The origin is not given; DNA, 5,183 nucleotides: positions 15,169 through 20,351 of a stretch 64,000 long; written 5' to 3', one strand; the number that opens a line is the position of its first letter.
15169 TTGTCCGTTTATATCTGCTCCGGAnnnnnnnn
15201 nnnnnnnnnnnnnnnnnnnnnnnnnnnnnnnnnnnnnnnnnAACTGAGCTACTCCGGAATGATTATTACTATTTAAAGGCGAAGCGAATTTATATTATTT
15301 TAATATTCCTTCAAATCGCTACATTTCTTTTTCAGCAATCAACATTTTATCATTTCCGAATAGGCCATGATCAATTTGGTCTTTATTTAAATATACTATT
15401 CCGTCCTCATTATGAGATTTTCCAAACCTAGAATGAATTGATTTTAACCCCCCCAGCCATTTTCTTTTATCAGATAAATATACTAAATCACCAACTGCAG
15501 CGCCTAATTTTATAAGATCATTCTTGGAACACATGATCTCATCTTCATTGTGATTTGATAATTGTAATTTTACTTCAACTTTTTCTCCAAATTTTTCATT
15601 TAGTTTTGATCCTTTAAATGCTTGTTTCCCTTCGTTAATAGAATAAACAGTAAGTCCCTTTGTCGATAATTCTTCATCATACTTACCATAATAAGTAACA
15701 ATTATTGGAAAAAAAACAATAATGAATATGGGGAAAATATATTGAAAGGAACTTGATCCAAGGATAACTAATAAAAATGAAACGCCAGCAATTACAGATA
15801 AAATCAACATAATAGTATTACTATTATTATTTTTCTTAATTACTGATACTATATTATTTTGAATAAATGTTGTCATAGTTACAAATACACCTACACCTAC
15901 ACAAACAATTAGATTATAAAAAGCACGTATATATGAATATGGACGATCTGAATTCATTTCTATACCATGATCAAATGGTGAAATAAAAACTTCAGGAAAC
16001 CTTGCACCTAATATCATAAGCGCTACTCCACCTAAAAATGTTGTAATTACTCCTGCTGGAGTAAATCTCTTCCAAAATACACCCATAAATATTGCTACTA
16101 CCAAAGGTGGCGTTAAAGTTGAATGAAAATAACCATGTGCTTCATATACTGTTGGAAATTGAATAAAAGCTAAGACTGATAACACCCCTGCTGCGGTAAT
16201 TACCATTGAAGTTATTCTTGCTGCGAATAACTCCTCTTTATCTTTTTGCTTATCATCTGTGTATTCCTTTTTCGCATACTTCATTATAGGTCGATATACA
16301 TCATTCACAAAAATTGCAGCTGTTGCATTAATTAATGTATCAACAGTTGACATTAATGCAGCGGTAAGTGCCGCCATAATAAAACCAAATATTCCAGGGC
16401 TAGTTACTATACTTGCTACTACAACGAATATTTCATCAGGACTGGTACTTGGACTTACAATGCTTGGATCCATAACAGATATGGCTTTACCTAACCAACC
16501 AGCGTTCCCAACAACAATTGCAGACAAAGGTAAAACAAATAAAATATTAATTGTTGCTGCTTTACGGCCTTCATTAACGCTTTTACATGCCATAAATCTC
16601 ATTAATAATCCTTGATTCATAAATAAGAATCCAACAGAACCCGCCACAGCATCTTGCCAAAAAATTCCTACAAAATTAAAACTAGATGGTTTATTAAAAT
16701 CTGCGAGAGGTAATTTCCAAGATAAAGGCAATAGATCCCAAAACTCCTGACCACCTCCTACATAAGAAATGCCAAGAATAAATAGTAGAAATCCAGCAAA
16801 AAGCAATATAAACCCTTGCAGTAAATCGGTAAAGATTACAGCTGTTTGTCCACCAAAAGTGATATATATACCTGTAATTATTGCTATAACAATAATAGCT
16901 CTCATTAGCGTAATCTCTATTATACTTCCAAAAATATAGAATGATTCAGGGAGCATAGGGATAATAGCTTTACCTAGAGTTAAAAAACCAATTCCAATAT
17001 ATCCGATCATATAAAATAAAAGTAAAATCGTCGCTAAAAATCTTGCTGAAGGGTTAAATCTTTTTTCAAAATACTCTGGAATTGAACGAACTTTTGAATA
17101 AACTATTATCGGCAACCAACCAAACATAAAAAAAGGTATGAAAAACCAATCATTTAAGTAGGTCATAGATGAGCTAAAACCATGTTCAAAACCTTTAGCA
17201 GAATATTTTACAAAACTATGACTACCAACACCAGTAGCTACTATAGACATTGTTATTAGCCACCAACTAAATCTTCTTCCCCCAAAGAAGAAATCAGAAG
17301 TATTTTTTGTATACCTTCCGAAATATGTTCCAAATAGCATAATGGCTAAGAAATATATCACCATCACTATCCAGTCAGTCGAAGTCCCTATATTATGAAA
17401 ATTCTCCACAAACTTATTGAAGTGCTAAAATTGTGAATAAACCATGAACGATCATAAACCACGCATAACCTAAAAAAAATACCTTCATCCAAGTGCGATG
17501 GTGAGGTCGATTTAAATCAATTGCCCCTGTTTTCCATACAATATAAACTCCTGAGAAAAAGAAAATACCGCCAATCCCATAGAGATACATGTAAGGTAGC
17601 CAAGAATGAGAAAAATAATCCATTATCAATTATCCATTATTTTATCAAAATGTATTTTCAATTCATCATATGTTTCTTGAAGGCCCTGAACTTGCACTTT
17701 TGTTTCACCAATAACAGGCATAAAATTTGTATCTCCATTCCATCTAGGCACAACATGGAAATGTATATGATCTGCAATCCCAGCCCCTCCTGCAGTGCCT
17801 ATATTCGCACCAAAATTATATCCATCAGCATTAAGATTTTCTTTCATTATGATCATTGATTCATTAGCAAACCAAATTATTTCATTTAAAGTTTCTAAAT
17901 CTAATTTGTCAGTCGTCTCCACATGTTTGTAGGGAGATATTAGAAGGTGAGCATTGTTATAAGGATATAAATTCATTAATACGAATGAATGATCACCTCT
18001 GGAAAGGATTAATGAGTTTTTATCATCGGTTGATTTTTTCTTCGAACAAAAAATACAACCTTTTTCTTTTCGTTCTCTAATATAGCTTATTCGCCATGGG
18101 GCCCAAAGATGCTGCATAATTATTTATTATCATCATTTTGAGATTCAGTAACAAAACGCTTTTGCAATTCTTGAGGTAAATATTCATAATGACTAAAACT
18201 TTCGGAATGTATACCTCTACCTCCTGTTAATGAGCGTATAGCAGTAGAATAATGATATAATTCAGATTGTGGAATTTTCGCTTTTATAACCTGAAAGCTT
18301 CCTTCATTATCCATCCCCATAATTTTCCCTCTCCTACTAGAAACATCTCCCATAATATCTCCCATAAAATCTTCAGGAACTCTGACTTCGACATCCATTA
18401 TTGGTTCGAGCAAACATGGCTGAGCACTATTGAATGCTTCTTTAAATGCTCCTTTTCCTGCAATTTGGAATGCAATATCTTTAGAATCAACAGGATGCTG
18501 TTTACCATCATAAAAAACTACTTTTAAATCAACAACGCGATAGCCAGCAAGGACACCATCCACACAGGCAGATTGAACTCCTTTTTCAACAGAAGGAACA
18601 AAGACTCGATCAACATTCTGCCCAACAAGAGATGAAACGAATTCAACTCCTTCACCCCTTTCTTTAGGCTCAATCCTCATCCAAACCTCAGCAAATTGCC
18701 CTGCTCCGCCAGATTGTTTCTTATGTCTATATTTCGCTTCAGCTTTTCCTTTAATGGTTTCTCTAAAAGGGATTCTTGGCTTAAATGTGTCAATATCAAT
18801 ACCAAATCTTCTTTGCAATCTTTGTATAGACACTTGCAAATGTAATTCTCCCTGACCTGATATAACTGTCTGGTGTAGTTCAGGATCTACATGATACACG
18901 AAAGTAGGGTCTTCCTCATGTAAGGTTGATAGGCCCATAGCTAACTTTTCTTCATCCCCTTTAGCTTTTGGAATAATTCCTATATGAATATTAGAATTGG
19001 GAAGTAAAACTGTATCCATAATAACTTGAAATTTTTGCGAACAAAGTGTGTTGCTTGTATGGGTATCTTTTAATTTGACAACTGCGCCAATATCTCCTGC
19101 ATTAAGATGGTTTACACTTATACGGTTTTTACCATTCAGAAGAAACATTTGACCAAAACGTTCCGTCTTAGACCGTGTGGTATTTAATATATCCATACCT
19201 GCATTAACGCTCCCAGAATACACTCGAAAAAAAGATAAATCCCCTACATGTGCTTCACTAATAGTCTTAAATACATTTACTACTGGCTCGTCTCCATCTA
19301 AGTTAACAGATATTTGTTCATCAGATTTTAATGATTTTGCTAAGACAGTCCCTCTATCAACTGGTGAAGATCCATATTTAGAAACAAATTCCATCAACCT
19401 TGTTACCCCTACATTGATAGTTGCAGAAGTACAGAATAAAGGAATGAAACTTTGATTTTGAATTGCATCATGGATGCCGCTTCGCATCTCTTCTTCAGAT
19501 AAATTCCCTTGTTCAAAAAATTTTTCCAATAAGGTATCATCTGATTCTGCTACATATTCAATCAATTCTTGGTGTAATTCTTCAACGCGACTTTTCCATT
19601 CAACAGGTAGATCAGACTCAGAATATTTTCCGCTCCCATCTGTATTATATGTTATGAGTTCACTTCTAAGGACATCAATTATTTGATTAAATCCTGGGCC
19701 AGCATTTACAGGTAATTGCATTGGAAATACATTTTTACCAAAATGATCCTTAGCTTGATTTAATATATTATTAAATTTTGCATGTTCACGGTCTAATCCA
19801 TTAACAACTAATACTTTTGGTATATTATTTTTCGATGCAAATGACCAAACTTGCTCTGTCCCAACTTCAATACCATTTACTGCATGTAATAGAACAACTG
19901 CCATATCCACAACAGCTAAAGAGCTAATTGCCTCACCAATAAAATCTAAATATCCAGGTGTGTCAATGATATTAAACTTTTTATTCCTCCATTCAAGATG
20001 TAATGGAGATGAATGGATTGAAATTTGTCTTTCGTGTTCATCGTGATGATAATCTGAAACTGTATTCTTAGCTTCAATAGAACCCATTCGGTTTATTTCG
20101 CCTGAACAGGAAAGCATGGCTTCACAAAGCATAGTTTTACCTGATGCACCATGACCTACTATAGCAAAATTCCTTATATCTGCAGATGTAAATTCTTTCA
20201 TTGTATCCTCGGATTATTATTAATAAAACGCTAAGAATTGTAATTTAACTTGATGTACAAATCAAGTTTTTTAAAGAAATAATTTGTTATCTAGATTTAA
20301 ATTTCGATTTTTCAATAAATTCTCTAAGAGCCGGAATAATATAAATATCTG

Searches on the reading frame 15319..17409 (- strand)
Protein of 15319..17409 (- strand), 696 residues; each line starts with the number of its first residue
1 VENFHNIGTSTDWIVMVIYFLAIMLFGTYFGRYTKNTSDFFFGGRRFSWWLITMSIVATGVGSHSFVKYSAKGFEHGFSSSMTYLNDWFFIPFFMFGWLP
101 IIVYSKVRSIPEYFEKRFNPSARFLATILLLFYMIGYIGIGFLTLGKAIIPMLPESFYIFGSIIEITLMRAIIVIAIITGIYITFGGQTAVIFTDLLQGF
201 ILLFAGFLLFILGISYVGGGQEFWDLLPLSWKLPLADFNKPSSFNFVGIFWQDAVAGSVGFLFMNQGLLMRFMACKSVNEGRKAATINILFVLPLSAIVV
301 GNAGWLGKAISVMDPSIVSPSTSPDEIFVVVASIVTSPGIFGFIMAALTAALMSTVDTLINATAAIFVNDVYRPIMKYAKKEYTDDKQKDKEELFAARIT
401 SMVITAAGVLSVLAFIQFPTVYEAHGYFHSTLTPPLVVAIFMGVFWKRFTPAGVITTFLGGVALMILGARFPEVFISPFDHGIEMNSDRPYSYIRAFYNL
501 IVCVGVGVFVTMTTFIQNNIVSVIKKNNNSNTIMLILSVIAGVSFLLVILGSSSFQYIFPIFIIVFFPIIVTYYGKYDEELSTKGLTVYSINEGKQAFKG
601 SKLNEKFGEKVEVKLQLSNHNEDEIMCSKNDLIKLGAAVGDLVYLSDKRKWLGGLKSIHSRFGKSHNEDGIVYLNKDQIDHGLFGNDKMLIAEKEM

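Call 74: search_protein_families(library=pfam, proteins=[window:15319-17409:-], max_evalue=0.00001)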
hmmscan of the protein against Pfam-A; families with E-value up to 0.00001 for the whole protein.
window:15319-17409:- (696 aa): 1 family
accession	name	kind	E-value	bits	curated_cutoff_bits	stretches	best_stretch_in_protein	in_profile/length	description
PF00474.23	SSF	-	1.8e-46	159.3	22.8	1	40-461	1-406/406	Sodium:solute symporter family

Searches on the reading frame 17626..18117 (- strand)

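Call 74: search_protein_families(library=pfam, proteins=[window:17626-18117:-], max_evalue=0.00001)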
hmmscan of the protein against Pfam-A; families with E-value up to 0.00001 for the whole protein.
window:17626-18117:- (163 aa): 2 families
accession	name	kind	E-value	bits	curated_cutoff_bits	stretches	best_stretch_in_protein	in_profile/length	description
PF01230.28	HIT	-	1.2e-10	42.3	21.5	1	35-125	6-95/98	HIT domain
PF04677.20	CwfJ_C_1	-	5.7e-07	29.9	21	1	15-98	8-88/122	Protein similar to CwfJ C-terminus 1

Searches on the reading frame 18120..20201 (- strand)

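Call 74: search_protein_families(library=pfam, proteins=[window:18120-20201:-], max_evalue=0.00001)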
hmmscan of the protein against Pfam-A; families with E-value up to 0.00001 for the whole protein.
window:18120-20201:- (693 aa): 6 families
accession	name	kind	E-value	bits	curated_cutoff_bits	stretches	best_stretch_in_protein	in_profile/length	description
PF00009.33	GTP_EFTU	-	2.3e-41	141.9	26.5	1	8-276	2-185/188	Elongation factor Tu GTP binding domain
PF03764.24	EFG_IV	-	1.8e-39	134.7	24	1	475-594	1-121/121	Elongation factor G, domain IV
PF00679.30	EFG_C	-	3e-27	94.9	27.9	1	597-682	2-88/89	Elongation factor G C-terminus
PF14492.12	EFG_III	-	1.8e-21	76.4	27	1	401-472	2-73/75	Elongation Factor G, domain III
PF22042.2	EF-G_D2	-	4.1e-14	52.9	27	1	309-388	5-83/84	Elongation factor G domain 2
PF03144.31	GTP_EFTU_D2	-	4.2e-10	40.3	30.3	1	321-387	2-73/73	Elongation factor Tu domain 2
